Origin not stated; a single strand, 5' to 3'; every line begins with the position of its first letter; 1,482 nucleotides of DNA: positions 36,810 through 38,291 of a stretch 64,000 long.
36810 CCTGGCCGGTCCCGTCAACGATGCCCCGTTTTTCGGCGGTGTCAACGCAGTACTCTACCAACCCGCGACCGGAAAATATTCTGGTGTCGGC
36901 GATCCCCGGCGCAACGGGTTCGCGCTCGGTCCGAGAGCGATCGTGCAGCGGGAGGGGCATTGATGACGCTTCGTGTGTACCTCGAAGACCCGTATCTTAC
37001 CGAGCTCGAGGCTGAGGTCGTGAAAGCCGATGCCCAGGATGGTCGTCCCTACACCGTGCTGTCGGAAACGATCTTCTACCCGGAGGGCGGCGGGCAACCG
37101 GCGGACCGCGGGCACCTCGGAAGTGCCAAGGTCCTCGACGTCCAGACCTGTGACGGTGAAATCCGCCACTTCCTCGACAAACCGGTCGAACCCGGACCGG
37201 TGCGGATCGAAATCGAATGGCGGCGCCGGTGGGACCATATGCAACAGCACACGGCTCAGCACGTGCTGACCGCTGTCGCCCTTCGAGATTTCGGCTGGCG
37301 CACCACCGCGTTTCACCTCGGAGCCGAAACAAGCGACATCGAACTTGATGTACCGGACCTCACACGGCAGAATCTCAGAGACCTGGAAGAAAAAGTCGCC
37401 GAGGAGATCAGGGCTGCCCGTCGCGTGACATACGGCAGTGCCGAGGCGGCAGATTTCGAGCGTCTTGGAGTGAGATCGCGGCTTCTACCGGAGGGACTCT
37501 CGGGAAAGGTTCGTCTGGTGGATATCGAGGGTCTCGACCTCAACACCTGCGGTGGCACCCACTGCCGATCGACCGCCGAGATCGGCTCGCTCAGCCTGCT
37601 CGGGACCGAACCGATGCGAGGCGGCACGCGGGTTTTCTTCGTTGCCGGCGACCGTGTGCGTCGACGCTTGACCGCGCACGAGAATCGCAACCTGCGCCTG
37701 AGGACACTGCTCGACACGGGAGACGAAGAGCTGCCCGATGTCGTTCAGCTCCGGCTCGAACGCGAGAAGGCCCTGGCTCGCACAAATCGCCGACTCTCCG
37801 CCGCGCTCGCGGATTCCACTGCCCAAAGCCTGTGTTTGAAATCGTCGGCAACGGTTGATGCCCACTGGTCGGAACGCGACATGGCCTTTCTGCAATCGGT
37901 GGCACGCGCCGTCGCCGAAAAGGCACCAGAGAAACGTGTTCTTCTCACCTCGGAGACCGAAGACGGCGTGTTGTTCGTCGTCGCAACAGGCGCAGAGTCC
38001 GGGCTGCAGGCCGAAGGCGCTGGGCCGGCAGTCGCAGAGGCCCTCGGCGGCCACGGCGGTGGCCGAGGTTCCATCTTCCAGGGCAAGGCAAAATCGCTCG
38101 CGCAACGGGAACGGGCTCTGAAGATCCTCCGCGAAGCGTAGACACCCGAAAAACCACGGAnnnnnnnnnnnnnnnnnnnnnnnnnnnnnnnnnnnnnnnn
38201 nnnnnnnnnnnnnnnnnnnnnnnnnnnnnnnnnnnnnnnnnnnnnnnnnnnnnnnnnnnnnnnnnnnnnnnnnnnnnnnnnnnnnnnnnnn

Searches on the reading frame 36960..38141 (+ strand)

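Call 24: search_protein_families(library=pfam, proteins=[window:36960-38141:+], max_evalue=0.001)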
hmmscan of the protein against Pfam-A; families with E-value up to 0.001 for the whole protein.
window:36960-38141:+ (393 aa): 3 families
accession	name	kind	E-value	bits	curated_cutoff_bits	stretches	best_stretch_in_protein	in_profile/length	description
PF07973.19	tRNA_SAD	-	2e-08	34.5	24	1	184-223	1-40/44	Threonyl and Alanyl tRNA synthetase second additional domain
PF01411.24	tRNA-synt_2c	-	4e-05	22.8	30.3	1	29-72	484-531/552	tRNA synthetases class II (A)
PF02272.25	DHHA1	-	0.00022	22.1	25.9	1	309-392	16-98/102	DHHA1 domain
